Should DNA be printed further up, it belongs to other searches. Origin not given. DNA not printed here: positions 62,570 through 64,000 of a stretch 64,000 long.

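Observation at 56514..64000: Phosphonate biosynthesis locus with no visible aminotransferase/dehydrogenase step, flanked by AP-superfamily, rSAM/SPASM and sulfatase genes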

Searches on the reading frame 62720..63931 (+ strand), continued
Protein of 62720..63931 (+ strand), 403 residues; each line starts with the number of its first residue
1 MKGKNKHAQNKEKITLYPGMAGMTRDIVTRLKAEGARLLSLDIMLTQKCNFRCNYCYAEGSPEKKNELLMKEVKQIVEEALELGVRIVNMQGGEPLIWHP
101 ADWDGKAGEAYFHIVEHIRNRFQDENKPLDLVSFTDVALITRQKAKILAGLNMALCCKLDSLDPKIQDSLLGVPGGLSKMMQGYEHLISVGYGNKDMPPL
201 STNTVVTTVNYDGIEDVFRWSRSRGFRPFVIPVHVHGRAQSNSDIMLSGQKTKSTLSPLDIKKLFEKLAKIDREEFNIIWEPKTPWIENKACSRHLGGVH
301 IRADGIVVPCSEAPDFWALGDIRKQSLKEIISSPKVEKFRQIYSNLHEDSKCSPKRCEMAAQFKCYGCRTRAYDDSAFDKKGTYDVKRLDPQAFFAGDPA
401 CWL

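Call 26: find_homologous_proteins(query=window:62720-63931:+, max_evalue=1e-8)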
Query window:62720-63931:+ (403 aa): 83 proteins with E <= 1e-8 among 3509 candidates.
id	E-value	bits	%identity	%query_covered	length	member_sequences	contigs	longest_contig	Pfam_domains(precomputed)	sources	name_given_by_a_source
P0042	6.4e-267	903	95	100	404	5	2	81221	PF13186.12,PF04055.28,PF13353.12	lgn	-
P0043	1.2e-222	757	79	100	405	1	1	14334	PF13186.12,PF04055.28,PF13353.12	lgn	-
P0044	8.3e-211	718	75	100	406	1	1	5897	PF13186.12,PF04055.28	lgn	-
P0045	4.9e-210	716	74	99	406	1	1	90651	PF13186.12,PF04055.28,PF13353.12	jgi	jgi:radical SAM protein with 4Fe4S-binding SPASM domain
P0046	5.5e-207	706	74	100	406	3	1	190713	PF13186.12,PF04055.28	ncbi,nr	ncbi:MAG: radical SAM protein [Candidatus Omnitrophota bacterium]|nr:radical SAM protein [Candidatus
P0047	4.8e-205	699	72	99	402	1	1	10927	PF13186.12,PF04055.28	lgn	-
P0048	1.2e-203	695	72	99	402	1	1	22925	PF13186.12,PF04055.28,PF13353.12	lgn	-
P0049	3.9e-198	676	68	100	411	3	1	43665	PF13186.12,PF04055.28,PF13353.12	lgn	-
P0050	7.0e-198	676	70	97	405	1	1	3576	PF13186.12,PF04055.28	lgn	-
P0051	1.4e-196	671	68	100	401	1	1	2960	PF13186.12,PF04055.28,PF13353.12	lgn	-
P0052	1.4e-195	668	71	97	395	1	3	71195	PF13186.12,PF04055.28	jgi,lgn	-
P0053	5.9e-195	666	69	99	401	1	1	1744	PF13186.12,PF04055.28,PF13353.12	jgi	jgi:radical SAM protein with 4Fe4S-binding SPASM domain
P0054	9.1e-193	659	69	97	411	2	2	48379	PF13186.12,PF04055.28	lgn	-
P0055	2.0e-192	658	69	97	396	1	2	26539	PF13186.12,PF04055.28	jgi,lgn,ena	-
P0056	6.1e-192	656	67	99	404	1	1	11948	PF13186.12,PF04055.28,PF13353.12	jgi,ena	-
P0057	4.9e-191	653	68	99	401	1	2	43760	PF13186.12,PF04055.28,PF13353.12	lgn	-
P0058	3.6e-190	650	69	97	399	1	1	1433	PF13186.12,PF04055.28,PF13353.12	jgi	jgi:radical SAM protein with 4Fe4S-binding SPASM domain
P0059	5.4e-190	650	67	99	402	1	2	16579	PF13186.12,PF04055.28,PF13353.12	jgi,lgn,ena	-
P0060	1.9e-189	648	68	99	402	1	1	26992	PF13186.12,PF04055.28,PF13353.12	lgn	-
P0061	4.6e-189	647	66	99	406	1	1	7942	PF13186.12,PF04055.28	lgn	-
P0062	1.2e-188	645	67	99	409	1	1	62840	PF13186.12,PF04055.28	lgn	-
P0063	1.6e-188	645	66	98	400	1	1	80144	PF13186.12,PF04055.28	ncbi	-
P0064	6.2e-188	643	67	98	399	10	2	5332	PF13186.12,PF04055.28,PF13353.12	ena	-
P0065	8.7e-188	642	66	99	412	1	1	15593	PF13186.12,PF04055.28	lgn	-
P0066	1.7e-187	641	65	98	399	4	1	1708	PF13186.12,PF04055.28,PF13353.12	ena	-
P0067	2.3e-187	641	66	99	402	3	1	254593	PF13186.12,PF04055.28,PF13353.12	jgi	jgi:MoaA/NifB/PqqE/SkfB family radical SAM enzyme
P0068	2.9e-187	641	65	100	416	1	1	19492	PF13186.12,PF04055.28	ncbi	-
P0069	4.5e-187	640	66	98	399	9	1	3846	PF13186.12,PF04055.28,PF13353.12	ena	-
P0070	7.0e-187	639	66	97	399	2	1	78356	PF13186.12,PF04055.28,PF13353.12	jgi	-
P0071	7.9e-187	639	67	98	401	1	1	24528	PF13186.12,PF04055.28,PF13353.12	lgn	-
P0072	1.2e-186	639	67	99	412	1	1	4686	PF13186.12,PF04055.28,PF13353.12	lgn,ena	-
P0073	2.9e-186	637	65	97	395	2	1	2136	PF13186.12,PF04055.28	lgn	-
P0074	4.9e-186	637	65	98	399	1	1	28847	PF13186.12,PF04055.28,PF13353.12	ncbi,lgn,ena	-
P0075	5.4e-186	636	66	99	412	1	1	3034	PF13186.12,PF04055.28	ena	-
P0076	1.3e-185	635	66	98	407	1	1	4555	PF13186.12,PF04055.28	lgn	-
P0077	1.5e-184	632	69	95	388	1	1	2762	PF13186.12,PF04055.28,PF13353.12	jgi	jgi:radical SAM protein with 4Fe4S-binding SPASM domain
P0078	1.7e-184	631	65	98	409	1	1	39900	PF13186.12,PF04055.28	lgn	-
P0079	4.1e-183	627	65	98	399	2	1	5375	PF13186.12,PF04055.28,PF13353.12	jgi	-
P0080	4.6e-183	627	65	98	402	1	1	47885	PF13186.12,PF04055.28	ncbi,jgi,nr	ncbi:MAG: radical SAM protein [Deltaproteobacteria bacterium]|nr:radical SAM protein [Deltaproteobac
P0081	8.9e-183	626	65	98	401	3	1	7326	PF13186.12,PF04055.28,PF13353.12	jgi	-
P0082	1.1e-182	626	64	99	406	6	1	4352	PF13186.12,PF04055.28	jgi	jgi:radical SAM protein with 4Fe4S-binding SPASM domain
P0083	1.3e-182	625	65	99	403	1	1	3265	PF13186.12,PF04055.28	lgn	-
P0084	1.7e-182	625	66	98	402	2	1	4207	PF13186.12,PF04055.28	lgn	-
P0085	2.1e-182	625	64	97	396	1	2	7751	PF13186.12,PF04055.28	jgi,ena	-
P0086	2.3e-182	624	65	97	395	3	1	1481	PF13186.12,PF04055.28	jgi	-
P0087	2.9e-182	624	65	99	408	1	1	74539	PF13186.12,PF04055.28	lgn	-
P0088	1.7e-181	622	65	97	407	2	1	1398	PF13186.12,PF04055.28,PF13353.12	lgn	-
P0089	2.9e-181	621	64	99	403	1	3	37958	PF13186.12,PF04055.28,PF13353.12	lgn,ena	-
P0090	8.5e-181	619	64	97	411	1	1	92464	PF13186.12,PF04055.28,PF13353.12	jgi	jgi:radical SAM protein with 4Fe4S-binding SPASM domain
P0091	9.0e-181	619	67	95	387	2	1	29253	PF13186.12,PF04055.28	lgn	-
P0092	9.7e-181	619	65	98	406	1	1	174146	PF13186.12,PF04055.28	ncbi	ncbi:MAG: radical SAM protein [Candidatus Omnitrophota bacterium]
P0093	3.9e-180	617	63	100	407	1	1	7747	PF13186.12,PF04055.28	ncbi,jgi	-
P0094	8.2e-180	616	66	98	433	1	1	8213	PF13186.12,PF04055.28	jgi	jgi:radical SAM protein with 4Fe4S-binding SPASM domain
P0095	2.5e-179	614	64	98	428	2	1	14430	PF13186.12,PF04055.28,PF13353.12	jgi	jgi:radical SAM protein with 4Fe4S-binding SPASM domain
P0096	4.0e-178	610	64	98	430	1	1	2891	PF13186.12,PF04055.28,PF13353.12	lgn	-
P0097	8.1e-178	609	63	97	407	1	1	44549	PF13186.12,PF04055.28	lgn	-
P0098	1.1e-177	609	64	98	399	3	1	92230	PF13186.12,PF04055.28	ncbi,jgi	jgi:radical SAM protein with 4Fe4S-binding SPASM domain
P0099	5.8e-177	607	64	99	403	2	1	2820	PF13186.12,PF04055.28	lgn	-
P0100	9.5e-177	606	63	98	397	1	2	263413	PF13186.12,PF04055.28,PF13353.12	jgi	jgi:radical SAM protein with 4Fe4S-binding SPASM domain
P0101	8.7e-176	603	63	98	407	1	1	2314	PF13186.12,PF04055.28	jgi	jgi:radical SAM protein with 4Fe4S-binding SPASM domain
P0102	4.7e-175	600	62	97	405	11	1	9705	PF13186.12,PF04055.28,PF13353.12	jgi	-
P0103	1.0e-174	599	62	98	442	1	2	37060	PF13186.12,PF04055.28,PF13353.12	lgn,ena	-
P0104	5.5e-173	594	61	98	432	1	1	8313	PF13186.12,PF04055.28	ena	-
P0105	9.9e-173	593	62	98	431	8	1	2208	PF13186.12,PF04055.28,PF13353.12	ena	-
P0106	1.1e-171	589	61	98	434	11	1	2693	PF13186.12,PF04055.28,PF13353.12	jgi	-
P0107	3.3e-170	584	62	98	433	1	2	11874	PF13186.12,PF04055.28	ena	-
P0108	1.4e-169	582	61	98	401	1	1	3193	PF13186.12,PF04055.28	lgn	-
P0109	1.8e-169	582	61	100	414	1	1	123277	PF13186.12,PF04055.28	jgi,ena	-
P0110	2.1e-169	582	66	92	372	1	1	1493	PF13186.12,PF04055.28,PF13353.12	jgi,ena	-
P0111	5.9e-168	577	60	100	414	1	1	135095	PF13186.12,PF04055.28,PF13353.12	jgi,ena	-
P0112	1.6e-167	576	60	98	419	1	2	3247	PF13186.12,PF04055.28,PF13353.12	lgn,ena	-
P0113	9.6e-167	573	60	100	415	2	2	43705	PF13186.12,PF04055.28,PF13353.12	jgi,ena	-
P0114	2.9e-166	571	60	100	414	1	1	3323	PF13186.12,PF04055.28,PF13353.12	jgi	jgi:radical SAM protein with 4Fe4S-binding SPASM domain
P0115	1.5e-164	566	63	93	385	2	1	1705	PF13186.12,PF04055.28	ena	-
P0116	6.9e-163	560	61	98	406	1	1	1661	PF13186.12,PF04055.28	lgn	-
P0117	3.5e-160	551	65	88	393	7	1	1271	PF13186.12,PF04055.28,PF13353.12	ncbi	-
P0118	1.9e-151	523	61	89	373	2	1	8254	PF13186.12,PF04055.28,PF13353.12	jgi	-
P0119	8.3e-139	481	61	83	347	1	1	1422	PF13186.12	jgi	-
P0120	1.8e-119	417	61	71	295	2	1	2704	PF13186.12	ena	-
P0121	2.8e-103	364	68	55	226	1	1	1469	PF13186.12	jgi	jgi:radical SAM protein with 4Fe4S-binding SPASM domain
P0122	5.5e-100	353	66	55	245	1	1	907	PF13186.12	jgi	jgi:radical SAM protein with 4Fe4S-binding SPASM domain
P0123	3.1e-56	209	31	94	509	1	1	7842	PF13186.12,PF04055.28,PF13353.12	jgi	-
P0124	4.0e-36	143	30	94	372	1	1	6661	PF13186.12,PF04055.28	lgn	-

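Call 27: find_encoding_contigs(protein=P0043, flank=10000, max_places=1)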
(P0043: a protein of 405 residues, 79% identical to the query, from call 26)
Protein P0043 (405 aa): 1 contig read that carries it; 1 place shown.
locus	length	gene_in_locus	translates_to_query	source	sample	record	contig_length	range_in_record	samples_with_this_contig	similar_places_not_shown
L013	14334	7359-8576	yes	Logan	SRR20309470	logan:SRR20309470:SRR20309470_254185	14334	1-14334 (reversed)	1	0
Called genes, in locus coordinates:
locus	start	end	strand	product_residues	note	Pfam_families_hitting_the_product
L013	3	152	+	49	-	?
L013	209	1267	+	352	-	PF01073:3Beta_HSD (weak), PF01370:Epimerase, PF02719:Polysacc_synt_2 (weak), PF04321:RmlD_sub_bind, PF16363:GDP_Man_Dehyd, PF07993:NAD_binding_4 (weak)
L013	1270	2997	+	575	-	PF01663:Phosphodiest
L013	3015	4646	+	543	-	PF13714:PEP_mutase, PF00463:ICL (weak), PF12804:NTP_transf_3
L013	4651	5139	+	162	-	-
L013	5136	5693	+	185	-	PF02775:TPP_enzyme_C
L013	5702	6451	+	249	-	PF00483:NTP_transferase, PF01128:IspD (faint), PF12804:NTP_transf_3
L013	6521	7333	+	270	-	PF00892:EamA, PF03151:TPT (weak), PF06800:Sugar_transport, PF00892:EamA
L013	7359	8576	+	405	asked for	PF13353:Fer4_12 (weak), PF04055:Radical_SAM, PF13186:SPASM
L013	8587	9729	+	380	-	PF00884:Sulfatase, PF16347:SGSH_C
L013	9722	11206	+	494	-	PF01943:Polysacc_synt, PF13440:Polysacc_synt_3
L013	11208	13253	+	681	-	PF13489:Methyltransf_23, PF08241:Methyltransf_11, PF08242:Methyltransf_12, PF13649:Methyltransf_25, PF13847:Methyltransf_31, PF13439:Glyco_transf_4, PF13477:Glyco_trans_4_2, PF13579:Glyco_trans_4_4, +2 more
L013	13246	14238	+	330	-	PF00106:adh_short, PF01073:3Beta_HSD, PF01370:Epimerase, PF02719:Polysacc_synt_2, PF04321:RmlD_sub_bind, PF05368:NmrA, PF16363:GDP_Man_Dehyd, PF13460:NAD_binding_10, +1 more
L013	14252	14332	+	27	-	?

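Call 28: find_encoding_contigs(protein=P0080, flank=10000, max_places=1)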
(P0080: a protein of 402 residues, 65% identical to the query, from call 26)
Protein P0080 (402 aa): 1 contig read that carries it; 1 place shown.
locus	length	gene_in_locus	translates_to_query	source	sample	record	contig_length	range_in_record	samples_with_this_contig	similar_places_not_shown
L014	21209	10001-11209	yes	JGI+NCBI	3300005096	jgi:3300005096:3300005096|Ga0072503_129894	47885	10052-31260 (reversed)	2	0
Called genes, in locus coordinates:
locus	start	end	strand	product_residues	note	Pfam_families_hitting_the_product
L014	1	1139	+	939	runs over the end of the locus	PF01368:DHH, PF02272:DHHA1 (weak), PF00571:CBS, PF01743:PolyA_pol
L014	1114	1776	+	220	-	PF02163:Peptidase_M50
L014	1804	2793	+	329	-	PF00579:tRNA-synt_1b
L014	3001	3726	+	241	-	PF02616:SMC_ScpA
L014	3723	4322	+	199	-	PF04079:SMC_ScpB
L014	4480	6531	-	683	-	PF04879:Molybdop_Fe4S4, PF00384:Molybdopterin, PF01568:Molydop_binding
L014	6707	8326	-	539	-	PF01293:PEPCK_ATP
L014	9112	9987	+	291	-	PF00892:EamA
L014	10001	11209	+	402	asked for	PF04055:Radical_SAM, PF13186:SPASM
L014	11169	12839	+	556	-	PF13714:PEP_mutase, PF12804:NTP_transf_3 (weak)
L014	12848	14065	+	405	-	PF02776:TPP_enzyme_N, PF02775:TPP_enzyme_C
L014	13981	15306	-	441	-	PF04015:DUF362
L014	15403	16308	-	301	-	PF02737:3HCDH_N, PF00725:3HCDH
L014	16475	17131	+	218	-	PF03006:HlyIII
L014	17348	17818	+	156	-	PF00359:PTS_EIIA_2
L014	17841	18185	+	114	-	-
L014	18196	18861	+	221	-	PF23023:Anti-Pycsar_Apyc1 (weak), PF00753:Lactamase_B, PF19583:ODP (weak)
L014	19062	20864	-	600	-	PF04055:Radical_SAM (weak)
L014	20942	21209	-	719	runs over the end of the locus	PF02629:CoA_binding, PF13380:CoA_binding_2, PF13607:Succ_CoA_lig, PF13549:ATP-grasp_5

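Call 29: find_encoding_contigs(protein=P0111, flank=10000, max_places=1)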
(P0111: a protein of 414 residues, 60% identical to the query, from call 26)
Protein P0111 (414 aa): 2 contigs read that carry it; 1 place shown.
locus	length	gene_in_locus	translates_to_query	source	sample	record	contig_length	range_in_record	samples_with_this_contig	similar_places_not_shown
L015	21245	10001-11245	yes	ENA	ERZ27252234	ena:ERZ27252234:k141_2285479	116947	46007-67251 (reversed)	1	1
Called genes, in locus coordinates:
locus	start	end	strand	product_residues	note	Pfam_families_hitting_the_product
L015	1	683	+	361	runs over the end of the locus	PF04055:Radical_SAM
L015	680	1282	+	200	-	PF00132:Hexapep, PF14602:Hexapep_2 (weak)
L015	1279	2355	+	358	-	PF00155:Aminotran_1_2 (weak), PF01041:DegT_DnrJ_EryC1, PF00266:Aminotran_5 (faint), PF01053:Cys_Met_Meta_PP (faint)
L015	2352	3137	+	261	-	PF05050:Methyltransf_21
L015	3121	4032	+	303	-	PF00884:Sulfatase (weak)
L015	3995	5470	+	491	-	PF02310:B12-binding, PF04055:Radical_SAM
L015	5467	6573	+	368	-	PF00266:Aminotran_5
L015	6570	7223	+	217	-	PF04991:LicD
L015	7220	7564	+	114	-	-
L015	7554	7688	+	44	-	-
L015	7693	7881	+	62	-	-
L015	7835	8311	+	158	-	PF02775:TPP_enzyme_C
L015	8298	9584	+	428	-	PF01467:CTP_transf_like, PF13714:PEP_mutase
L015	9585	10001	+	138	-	PF01467:CTP_transf_like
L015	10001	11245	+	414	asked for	PF13353:Fer4_12 (weak), PF04055:Radical_SAM, PF13186:SPASM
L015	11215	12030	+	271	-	-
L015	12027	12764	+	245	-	PF04991:LicD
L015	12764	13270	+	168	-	-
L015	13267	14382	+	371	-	-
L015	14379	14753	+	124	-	PF01467:CTP_transf_like (faint)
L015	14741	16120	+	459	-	PF02310:B12-binding, PF04055:Radical_SAM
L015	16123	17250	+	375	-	PF18911:PKD_4, PF00801:PKD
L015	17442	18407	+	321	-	PF05496:RuvB_N (weak), PF25199:nSTAND_NTPase5 (weak), PF07724:AAA_2 (weak), PF13173:AAA_14 (weak), PF00004:AAA, PF13177:DNA_pol3_delta2 (weak), PF21960:RCF1-5-like_lid (weak), PF08542:Rep_fac_C, +4 more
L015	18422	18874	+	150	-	-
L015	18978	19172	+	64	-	-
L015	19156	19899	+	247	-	PF12684:DUF3799, PF12705:PDDEXK_1, PF01930:Cas_Cas4 (weak)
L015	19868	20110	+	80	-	-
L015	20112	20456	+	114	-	-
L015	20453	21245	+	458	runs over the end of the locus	-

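Call 33: find_related_loci(query=A1, collection=metagenome_contigs, flank=10000)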
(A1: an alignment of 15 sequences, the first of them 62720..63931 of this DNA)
Query A1 (403 aa) in metagenome_contigs; peptide patterns used: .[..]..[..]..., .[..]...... (x = any residue, [..] = any of these).
81 stretches matched a pattern; 30 encode a relative of the query (tblastn E <= 1e-3); 30 distinct loci.
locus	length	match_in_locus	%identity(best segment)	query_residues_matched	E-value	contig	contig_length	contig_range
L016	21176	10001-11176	71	11-402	0e+0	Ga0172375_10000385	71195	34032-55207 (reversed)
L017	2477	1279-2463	69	8-402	0e+0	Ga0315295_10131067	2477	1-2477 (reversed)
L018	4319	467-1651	69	8-402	0e+0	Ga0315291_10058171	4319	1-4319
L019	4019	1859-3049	67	6-402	0e+0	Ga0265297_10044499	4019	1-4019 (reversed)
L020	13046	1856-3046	67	6-402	0e+0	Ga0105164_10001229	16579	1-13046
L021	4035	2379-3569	67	6-402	0e+0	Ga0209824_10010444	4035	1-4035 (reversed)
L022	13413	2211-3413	65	2-402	0e+0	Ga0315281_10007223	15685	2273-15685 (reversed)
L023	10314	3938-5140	65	2-402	0e+0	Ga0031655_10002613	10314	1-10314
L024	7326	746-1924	65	9-402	0e+0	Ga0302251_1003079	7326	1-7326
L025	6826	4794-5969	64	11-402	0e+0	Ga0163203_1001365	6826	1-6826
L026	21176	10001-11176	65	10-402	0e+0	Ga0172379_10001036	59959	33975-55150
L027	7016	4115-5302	67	9-402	0e+0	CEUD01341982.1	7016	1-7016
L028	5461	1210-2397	67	9-402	0e+0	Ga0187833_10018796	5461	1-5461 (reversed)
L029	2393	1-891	87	106-402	0e+0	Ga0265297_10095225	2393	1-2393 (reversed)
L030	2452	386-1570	63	8-402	0e+0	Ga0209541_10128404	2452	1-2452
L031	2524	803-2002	62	8-402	0e+0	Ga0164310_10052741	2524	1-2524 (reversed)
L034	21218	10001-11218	60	1-402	2e-171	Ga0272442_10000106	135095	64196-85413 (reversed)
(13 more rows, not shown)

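Call 43: search_protein_families(library=pfam, proteins=[L015:11215-12030:+, L015:3121-4032:+, L015:12764-13270:+, L015:13267-14382:+, L016:15750-17318:+, L031:2069-2482:+, L014:9112-9987:+, L016:11176-12400:+], max_evalue=0.01)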
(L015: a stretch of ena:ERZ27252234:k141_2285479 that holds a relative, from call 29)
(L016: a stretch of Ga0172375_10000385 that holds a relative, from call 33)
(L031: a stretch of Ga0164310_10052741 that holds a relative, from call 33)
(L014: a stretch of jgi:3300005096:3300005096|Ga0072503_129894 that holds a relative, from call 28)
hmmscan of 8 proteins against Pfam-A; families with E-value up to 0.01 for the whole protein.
L015:11215-12030:+ (271 aa): 0 families

L015:3121-4032:+ (303 aa): 1 family
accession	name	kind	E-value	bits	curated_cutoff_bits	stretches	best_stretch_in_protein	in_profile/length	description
PF00884.28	Sulfatase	-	4.6e-06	26.6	25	1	100-296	119-279/301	Sulfatase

L015:12764-13270:+ (168 aa): 0 families

L015:13267-14382:+ (371 aa): 0 families

L016:15750-17318:+ (522 aa): 6 families
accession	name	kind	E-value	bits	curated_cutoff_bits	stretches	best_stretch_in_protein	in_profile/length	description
PF01583.26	APS_kinase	-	5.6e-34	117.8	21.1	1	9-158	3-151/152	Adenylylsulphate kinase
PF04055.27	Radical_SAM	-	8.3e-19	68.8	29.5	1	236-376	1-143/166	Radical SAM superfamily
PF13186.11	SPASM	-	1.6e-10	41.6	21.5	1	434-503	1-66/67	Iron-sulfur cluster-binding domain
PF13238.12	AAA_18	-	4.4e-06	27.6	29.4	1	11-124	1-107/128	AAA domain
PF13671.12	AAA_33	-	3.1e-05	24.7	27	1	12-125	3-115/143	AAA domain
PF08433.16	KTI12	-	0.0016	18.4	22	1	11-148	4-125/271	Chromatin associated protein KTI12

L031:2069-2482:+ (137 aa): 2 families
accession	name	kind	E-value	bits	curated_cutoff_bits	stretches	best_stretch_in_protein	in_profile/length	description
PF09834.14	DUF2061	-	2.3e-12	47.6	23.1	2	10-59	2-51/52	Predicted membrane protein (DUF2061)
PF11117.13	DUF2626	-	0.0062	17.6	25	1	14-62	4-54/74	Protein of unknown function (DUF2626)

L014:9112-9987:+ (291 aa): 3 families
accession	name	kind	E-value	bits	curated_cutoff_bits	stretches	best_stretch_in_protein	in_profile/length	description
PF00892.27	EamA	-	5.6e-23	82.2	28.2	2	153-288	3-134/135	EamA-like transporter family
PF03151.22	TPT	-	0.00012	22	30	1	39-184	39-198/291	Triose-phosphate Transporter family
PF10639.15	TMEM234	-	0.00095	19.7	30.1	0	82-132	61-112/113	Putative transmembrane family 234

L016:11176-12400:+ (408 aa): 0 families

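Call 44: predict_structure(alignment_id=A1)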
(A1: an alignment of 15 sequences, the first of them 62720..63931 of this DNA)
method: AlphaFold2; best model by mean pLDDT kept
length: 403 residues; sequences in the alignment: 15
mean_pLDDT: 77.4   pTM: 0.82
mean pLDDT of the five models: 77.4, 74.7, 74.5, 72.5, 68.2
residues with pLDDT >= 90: 152; 70-90: 114; 50-70: 92; < 50: 45
segments of 3 or more residues with pLDDT < 50: 1-6, 18-22, 58-60, 237-239, 248-253, 286-295, 395-403
pLDDT, mean of each block of 10 residues (from residue 1): 44 55 66 84 87 63 75 97 91 84 91 95 90 90 95 91 94 91 98 92 87 95 93 55 56 61 88 93 51 60 86 74 95 79 57 62 57 68 71 50 33
secondary structure, 60 per line:
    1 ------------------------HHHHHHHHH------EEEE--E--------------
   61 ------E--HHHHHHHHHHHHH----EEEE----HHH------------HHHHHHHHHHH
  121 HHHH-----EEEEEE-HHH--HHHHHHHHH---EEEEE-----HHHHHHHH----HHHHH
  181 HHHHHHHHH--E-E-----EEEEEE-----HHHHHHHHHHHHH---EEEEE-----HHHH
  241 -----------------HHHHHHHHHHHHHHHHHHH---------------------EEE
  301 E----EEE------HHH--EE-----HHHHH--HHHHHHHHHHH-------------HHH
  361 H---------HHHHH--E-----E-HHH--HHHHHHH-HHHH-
elements in order: H25-33 E40-43 H70-82 E87-90 H110-124 E130-135 H142-150 E154-158 H164-171 H176-189 E200-205 H211-223 E227-231 H237-240 H258-276 E298-301 E306-308 H327-331 H334-344 H358-361 H371-375 H391-397 H399-402
